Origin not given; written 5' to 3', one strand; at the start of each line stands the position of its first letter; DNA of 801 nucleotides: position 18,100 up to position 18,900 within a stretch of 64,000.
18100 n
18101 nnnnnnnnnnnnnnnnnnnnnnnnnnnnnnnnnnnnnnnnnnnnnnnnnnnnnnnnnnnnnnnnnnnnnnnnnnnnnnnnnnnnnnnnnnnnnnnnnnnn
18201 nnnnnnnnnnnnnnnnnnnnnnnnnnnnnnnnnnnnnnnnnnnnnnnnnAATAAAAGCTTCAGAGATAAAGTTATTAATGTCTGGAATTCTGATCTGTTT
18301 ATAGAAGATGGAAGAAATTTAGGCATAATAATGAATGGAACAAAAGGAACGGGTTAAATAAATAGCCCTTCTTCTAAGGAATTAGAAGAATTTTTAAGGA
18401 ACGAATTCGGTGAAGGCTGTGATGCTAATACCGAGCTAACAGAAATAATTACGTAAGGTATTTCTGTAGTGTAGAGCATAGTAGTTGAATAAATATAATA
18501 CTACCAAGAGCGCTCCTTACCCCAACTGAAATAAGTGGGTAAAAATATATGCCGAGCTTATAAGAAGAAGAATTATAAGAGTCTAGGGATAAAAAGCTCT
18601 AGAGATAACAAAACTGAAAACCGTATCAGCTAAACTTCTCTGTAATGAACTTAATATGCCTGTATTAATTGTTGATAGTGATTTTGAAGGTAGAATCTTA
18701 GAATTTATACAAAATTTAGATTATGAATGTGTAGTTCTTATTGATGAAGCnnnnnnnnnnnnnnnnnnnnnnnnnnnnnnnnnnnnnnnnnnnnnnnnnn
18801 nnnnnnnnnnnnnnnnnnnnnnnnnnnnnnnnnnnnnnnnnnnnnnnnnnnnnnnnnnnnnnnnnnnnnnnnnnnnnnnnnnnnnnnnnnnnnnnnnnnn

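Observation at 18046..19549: AAA+ ATPase gene split by a group I intron in the middle of the Walker A codons (GTKGTG|KT)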

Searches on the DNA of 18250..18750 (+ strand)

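Call 4: search_rna_families(source=window, start=18250, end=18750, threshold=evalue, max_evalue=10, show_alignments=5)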
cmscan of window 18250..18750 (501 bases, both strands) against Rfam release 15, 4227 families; matches with E-value up to 10: 4.
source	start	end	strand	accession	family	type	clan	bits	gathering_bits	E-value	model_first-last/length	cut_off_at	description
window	18635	18689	+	RF01182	SNORD11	Gene; snRNA; snoRNA; CD-box;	CL00103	16.8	55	3.2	1-84/84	no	Small nucleolar RNA SNORD11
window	18405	18485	+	RF00377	snoU6-53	Gene; snRNA; snoRNA; CD-box;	-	16.3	36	0.75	1-110/110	no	Small nucleolar RNA U6-53/MBII-28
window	18505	18645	-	RF02148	MESTIT1_1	Gene; lncRNA;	-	16.2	50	8.9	1-144/144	no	MEST intronic transcript 1, antisense RNA conserved region 1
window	18408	18511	+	RF01998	group-II-D1D4-1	Intron;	CL00102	15.2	35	2.8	1-84/84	no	Group II catalytic intron D1-D4-1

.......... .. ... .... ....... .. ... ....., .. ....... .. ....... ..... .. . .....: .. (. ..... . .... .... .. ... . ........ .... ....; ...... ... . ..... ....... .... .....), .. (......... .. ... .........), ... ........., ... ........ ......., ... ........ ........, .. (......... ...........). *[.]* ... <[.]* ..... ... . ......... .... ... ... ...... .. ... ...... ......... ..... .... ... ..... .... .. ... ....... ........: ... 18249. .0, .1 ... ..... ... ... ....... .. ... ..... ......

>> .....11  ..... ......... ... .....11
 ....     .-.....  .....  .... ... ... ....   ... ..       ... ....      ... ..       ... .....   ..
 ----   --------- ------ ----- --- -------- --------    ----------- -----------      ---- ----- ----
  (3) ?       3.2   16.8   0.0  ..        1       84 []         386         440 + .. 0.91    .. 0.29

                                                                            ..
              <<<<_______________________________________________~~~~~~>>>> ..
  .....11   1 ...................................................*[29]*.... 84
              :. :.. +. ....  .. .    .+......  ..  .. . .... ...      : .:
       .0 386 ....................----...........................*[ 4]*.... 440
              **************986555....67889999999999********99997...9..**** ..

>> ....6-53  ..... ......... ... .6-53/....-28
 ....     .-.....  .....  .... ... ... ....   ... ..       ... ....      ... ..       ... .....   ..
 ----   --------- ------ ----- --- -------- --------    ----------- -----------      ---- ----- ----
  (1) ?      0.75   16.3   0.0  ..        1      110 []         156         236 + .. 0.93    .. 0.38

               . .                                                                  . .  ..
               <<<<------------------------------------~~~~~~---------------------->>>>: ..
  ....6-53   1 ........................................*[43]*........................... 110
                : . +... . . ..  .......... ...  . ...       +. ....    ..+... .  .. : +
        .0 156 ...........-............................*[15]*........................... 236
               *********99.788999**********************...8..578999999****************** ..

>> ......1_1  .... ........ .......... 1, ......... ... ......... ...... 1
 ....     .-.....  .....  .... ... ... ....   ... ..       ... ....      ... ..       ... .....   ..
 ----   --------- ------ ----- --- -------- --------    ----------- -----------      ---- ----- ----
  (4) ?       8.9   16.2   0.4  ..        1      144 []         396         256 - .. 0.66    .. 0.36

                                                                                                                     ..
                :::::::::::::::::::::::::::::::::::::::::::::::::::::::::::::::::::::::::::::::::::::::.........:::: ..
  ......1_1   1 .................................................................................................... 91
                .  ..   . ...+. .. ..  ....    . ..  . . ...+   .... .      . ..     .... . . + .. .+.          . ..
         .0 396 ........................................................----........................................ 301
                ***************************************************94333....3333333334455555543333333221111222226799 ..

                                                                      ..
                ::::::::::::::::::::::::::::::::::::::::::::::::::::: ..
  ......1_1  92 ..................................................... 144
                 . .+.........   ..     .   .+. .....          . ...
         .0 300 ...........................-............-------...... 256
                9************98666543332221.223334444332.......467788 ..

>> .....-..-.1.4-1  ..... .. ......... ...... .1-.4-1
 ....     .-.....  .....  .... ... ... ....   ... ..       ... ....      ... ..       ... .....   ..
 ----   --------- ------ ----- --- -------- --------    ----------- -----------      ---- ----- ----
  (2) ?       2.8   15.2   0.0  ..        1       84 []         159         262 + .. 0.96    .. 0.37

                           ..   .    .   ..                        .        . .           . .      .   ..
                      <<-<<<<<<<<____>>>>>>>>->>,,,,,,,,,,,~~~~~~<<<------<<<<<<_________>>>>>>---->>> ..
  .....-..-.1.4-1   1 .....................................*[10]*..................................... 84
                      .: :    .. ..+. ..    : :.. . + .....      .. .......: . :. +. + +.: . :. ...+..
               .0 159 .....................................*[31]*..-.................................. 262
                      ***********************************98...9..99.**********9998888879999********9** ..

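Call 28: search_dna_similar(query=window:18355-18616:+, collection=phages, mode=distant, max_evalue=0.001, max_rows=30)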
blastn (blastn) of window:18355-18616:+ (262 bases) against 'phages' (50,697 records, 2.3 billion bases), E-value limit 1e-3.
Records with a match: 34; places in all: 40; records where one place covers at least 80% of the query: 9.
Best place of each record, by identity: 80-90% 9; 60-80% 25.
By first word of the organism name: Staphylococcus 9; uncultured 7; Prevotella 4; Bacteriophage 3; Bacillus 2; Clostridioides 2; Clostridium 2; Leptolyngbya 1; Dulem 1; Peptoclostridium 1; and 2 more.
By host as written in the record: - 13; Prevotella sp. 4; Staphylococcus aureus 3; Bacillus subtilis 2; Clostridium difficile 2; Leptolyngbya boryana 1; Varecia variegata 1; Mammaliicoccus sciuri 1; and 7 more.
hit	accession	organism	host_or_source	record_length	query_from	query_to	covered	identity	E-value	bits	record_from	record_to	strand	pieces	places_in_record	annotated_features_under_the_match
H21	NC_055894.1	uncultured phage cr6_1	human feces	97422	1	262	100%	73.1%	4e-24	116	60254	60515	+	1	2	endonuclease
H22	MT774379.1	uncultured phage cr118_1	human feces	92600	50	262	81%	74.1%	6e-22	110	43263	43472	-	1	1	none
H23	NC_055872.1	uncultured phage cr118_1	human feces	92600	50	262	81%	74.1%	6e-22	110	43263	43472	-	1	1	none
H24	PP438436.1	Leptolyngbya phage Lbo-JY46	Leptolyngbya boryana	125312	50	262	81%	73.6%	2e-22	111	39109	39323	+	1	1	LAGLIDADG DNA endonuclease family protein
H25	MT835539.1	Bacteriophage sp.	human fecal samples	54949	50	262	81%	71.8%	4e-17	94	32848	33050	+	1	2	record has no annotation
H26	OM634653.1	Bacillus phage vB_BsuS_PJN02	Bacillus subtilis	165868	53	262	80%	71.1%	2e-15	89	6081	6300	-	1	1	none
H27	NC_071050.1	Bacillus phage vB_BsuS_PJN02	Bacillus subtilis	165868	53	262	80%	71.1%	2e-15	89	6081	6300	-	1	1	none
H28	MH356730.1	Staphylococcus phage VB-SauS-SA2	Staphylococcus aureus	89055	50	259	80%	70.0%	3e-12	78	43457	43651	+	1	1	none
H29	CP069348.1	Clostridioides phage pCD1602_4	water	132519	50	262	81%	68.9%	1e-12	79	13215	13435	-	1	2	record has no annotation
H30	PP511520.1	Dulem virus 41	Varecia variegata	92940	73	259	71%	70.6%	4e-11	73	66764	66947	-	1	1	hypothetical protein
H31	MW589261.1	Staphylococcus phage vB-SscS-F1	Mammaliicoccus sciuri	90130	73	204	50%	72.9%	2e-9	69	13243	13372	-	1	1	terminase large subunit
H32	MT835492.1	Bacteriophage sp.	human fecal samples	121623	138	260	47%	75.8%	1e-12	80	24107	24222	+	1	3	record has no annotation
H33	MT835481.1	Bacteriophage sp.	human fecal samples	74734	138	257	46%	75.8%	3e-13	81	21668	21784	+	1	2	record has no annotation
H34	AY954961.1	Staphylococcus phage ROSA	-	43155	72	156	32%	74.1%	1e-5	55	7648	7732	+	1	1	ORF019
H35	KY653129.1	Staphylococcus phage IME1365_01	Staphylococcus haemolyticus IME1365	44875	72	156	32%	74.1%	1e-5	55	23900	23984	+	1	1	hypothetical protein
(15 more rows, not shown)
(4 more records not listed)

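Call 31: get_annotated_region(hit=H21, flank=2500)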
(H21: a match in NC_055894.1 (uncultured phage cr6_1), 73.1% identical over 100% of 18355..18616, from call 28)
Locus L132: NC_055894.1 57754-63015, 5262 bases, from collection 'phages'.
description: CrAssphage cr6_1, complete genome.
organism: uncultured phage cr6_1 (NCBI taxid 2772085)
taxonomy: Viruses; Duplodnaviria; Heunggongvirae; Uroviricota; Caudoviricetes; Crassvirales; Suoliviridae; Bearivirinae; Afonbuvirus; Afonbuvirus faecalis
host: -; source: human feces; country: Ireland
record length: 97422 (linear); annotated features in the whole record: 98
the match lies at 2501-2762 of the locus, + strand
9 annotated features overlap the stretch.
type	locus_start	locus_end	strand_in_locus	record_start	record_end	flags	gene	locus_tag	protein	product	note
CDS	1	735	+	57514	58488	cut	-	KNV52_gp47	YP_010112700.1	DNA primase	gp_75675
CDS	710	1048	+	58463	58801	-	-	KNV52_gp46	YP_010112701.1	hypothetical protein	gp_75676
CDS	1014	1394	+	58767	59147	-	-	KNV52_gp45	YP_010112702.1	Holliday junction resolvase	gp_75677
CDS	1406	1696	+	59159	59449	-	-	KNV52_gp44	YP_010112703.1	non-ATPase regulatory subunit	gp_75678; proteasome (non-ATPase regulatory subunit)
CDS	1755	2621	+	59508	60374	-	-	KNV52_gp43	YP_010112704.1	endonuclease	gp_75679; intron-encoded endonuclease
CDS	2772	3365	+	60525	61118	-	-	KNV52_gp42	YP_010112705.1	ATPase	gp_75680; proteasome (non-ATPase regulatory subunit)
CDS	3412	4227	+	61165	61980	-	-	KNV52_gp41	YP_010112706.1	metallophosphoesterase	gp_75681; DNA double-strand break repair, MRE11 nuclease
CDS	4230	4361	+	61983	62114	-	-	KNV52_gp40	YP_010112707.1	hypothetical protein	gp_75682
CDS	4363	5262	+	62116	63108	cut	-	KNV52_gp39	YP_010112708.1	PD-(D/E)XK nuclease-like domain-containing protein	gp_75683; exonuclease, CRISPR-associated protein Cas4Csa1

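Call 46: build_rna_model(alignment_id=A4, structure=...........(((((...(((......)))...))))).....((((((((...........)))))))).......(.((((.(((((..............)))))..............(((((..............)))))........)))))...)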
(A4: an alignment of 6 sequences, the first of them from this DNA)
Model R1 built from alignment A4 (6 sequences, 163 columns); structure: as given.
model positions 161; base pairs 31; branch points 3; effective number of sequences 1.31; information 0.59 bits per position. Calibrated on 0.2 Mb of random sequence (short: E-values are rough).
structure used (alignment columns):
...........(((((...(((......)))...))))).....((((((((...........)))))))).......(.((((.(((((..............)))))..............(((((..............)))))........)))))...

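Call 47: search_with_rna_model(model_id=R1, source=window, max_evalue=10, show_alignments=4)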
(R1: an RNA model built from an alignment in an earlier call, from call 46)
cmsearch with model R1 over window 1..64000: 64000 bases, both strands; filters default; matches with E-value up to 10: 6.
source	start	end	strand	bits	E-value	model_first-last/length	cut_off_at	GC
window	18396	18556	+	186.5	1.5e-53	1-161/161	no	0.38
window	46613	46776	+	22.2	8.5e-05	1-161/161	no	0.35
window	10863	11041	-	21.4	0.00015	1-161/161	no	0.33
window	13768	13854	+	15.3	0.0091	1-161/161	no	0.39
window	33355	33378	+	6.1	4.9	86-109/161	no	0.12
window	31060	31072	-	5.2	9.1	92-104/161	no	0.15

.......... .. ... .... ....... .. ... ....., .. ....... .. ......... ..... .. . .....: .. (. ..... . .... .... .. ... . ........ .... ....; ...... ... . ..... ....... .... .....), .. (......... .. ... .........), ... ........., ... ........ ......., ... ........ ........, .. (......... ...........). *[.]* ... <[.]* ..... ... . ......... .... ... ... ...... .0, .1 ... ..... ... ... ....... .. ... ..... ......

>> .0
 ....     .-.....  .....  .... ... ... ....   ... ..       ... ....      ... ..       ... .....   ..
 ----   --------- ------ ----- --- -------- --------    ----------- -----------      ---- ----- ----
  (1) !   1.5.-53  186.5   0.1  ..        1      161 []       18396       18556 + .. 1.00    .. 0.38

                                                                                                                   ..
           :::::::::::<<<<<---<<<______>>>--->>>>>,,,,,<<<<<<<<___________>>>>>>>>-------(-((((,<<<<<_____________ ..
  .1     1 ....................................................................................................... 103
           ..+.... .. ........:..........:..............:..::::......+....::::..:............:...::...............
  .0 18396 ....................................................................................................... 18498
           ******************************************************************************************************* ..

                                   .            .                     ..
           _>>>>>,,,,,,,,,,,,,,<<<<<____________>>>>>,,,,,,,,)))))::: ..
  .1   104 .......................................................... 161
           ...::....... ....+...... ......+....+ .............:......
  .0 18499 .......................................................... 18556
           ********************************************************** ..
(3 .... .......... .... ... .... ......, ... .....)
